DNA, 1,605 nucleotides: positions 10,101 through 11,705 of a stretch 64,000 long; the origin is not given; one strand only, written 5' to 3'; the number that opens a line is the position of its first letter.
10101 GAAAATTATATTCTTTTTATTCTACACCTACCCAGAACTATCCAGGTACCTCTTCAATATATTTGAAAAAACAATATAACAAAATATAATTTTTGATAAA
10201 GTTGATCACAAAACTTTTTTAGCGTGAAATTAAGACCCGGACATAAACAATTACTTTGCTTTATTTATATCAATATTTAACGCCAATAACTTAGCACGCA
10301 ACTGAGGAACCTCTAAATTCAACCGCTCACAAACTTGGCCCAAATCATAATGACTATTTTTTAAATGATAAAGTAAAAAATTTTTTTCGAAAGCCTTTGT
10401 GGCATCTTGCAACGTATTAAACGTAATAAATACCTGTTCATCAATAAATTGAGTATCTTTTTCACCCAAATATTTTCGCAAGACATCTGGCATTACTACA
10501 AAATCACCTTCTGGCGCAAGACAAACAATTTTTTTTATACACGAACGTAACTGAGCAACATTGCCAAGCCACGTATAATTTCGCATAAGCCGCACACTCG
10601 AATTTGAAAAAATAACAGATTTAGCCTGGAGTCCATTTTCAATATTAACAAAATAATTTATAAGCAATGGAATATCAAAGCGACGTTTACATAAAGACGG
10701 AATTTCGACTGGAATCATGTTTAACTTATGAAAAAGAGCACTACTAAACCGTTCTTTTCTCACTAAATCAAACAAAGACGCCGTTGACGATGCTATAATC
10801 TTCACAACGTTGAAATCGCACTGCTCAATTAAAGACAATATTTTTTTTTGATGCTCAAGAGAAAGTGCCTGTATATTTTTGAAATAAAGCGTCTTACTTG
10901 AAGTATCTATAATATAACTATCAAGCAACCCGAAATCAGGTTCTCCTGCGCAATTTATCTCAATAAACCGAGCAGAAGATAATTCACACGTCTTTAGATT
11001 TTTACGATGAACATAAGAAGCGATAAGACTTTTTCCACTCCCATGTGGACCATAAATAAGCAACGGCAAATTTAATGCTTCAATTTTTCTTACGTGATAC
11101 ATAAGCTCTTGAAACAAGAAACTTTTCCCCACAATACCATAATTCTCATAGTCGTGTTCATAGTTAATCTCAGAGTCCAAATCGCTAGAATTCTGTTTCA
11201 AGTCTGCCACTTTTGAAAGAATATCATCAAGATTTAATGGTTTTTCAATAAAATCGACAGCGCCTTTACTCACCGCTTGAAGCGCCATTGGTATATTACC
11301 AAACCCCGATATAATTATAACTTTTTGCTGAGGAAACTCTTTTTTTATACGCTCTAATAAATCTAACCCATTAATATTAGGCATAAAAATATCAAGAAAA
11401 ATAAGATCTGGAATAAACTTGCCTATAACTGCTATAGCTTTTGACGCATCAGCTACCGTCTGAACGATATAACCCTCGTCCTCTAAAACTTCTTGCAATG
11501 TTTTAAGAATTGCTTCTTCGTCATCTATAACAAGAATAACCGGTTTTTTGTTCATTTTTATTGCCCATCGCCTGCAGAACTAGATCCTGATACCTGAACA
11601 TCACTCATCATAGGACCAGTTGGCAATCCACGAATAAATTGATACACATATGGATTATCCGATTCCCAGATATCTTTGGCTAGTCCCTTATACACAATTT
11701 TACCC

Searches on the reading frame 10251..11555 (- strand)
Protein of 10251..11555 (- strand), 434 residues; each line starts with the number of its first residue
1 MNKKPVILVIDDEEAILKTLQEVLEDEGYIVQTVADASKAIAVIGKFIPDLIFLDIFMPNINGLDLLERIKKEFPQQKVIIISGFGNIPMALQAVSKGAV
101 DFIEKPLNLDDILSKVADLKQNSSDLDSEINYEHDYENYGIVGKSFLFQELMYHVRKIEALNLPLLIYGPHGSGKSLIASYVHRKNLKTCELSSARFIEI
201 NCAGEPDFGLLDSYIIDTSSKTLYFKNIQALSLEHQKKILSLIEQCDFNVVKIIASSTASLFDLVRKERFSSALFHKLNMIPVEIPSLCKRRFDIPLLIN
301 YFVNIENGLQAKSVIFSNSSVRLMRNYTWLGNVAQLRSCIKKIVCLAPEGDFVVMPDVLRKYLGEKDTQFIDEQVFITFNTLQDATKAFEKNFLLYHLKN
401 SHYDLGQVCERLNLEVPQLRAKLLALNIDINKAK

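Call 3: search_protein_families(library=pfam, proteins=[window:10251-11555:-], max_evalue=0.1)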
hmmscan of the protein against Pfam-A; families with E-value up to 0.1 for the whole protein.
window:10251-11555:- (434 aa): 9 families
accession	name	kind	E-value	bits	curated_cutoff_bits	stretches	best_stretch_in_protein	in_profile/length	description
PF00072.30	Response_reg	-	5.2e-30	104.3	30.2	1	7-116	1-110/111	Response regulator receiver domain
PF14532.12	Sigma54_activ_2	-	2.2e-20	73.8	25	1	142-288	1-138/138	Sigma-54 interaction domain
PF00158.32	Sigma54_activat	-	3.6e-15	56.5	20.2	2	141-207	1-63/168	Sigma-54 interaction domain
PF25601.1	AAA_lid_14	-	1.1e-12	48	27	1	290-367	2-78/87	AAA+ ATPase lid domain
PF13191.12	AAA_16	-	0.0013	19.7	32.6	1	163-203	25-61/167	AAA ATPase domain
PF00004.35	AAA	-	0.0025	18.7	21.2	1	165-203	1-32/131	ATPase family associated with various cellular activities (AAA)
PF13401.12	AAA_22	-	0.018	15.8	27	0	165-213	8-52/130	AAA domain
PF13173.12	AAA_14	-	0.024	15.1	27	0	164-231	4-74/129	AAA domain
PF00910.28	RNA_helicase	-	0.055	14.4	21.5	0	166-194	2-30/105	RNA helicase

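Call 4: search_protein_families(library=ncbifam, proteins=[window:10251-11555:-], max_evalue=0.1)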
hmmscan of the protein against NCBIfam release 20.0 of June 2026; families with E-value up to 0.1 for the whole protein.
window:10251-11555:- (434 aa): 125 families (the best 25 are shown)
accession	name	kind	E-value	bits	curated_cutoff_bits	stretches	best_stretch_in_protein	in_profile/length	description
NF051870.1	NAssimRespRegNtrX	equivalog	7.9e-66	222.8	600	1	7-426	4-450/452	nitrogen assimilation response regulator NtrX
TIGR01818.1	ntrC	equivalog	2.2e-54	185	558.6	2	7-207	1-198/463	nitrogen regulation protein NR(I)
NF047793.1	ResRegPgtA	equivalog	2.2e-52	178.3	650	1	3-339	4-335/414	two-component system response regulator PgtA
NF008469.0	PRK11361.1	equivalog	4.9e-43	147.5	714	2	3-215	3-214/461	acetoacetate metabolism transcriptional regulator AtoC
TIGR02915.1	PEP_resp_reg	equivalog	3.2e-40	138.3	502.6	2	7-213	1-208/445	PEP-CTERM-box response regulator transcription factor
NF008176.1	PRK10923.1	equivalog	1.1e-39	136.3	620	2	4-207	3-202/469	nitrogen regulation protein NR(I)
NF011695.0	PRK15115.1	equivalog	1.3e-39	136.2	763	2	4-214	6-205/445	two-component system response regulator GlrR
NF007689.0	PRK10365.1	equivalog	5.7e-37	127.5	760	2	6-205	7-201/441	sigma-54-dependent response regulator transcription factor ZraR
NF041946.1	LuxO_transreg_Vib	equivalog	8.7e-36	123.7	800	2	18-206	10-196/463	quorum-sensing sigma-54 dependent transcriptional regulator LuxO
NF003451.0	PRK05022.1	equivalog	2.5e-28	99.1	476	2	222-420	287-502/512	nitric oxide reductase transcriptional regulator NorR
NF049963.1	RespRegFlgRCampy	domain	2.6e-28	99.1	750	2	8-207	4-198/429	fla regulon two-component system response regulator FlgR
NF041552.1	TF_PrdR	equivalog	1.9e-27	95.9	795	2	251-420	403-570/577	sigma-54 dependent transcriptional regulator PrdR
TIGR01817.1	nifA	equivalog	4.1e-26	91.9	528.85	2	251-350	332-431/534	nif-specific transcriptional activator NifA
NF038308.1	RNA_repair_RtcR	equivalog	9.5e-26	90.7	650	2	222-351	281-426/530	RNA repair transcriptional activator RtcR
NF006900.1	PRK09390.1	equivalog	1.1e-25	90.4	255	1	1-121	1-121/203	response regulator FixJ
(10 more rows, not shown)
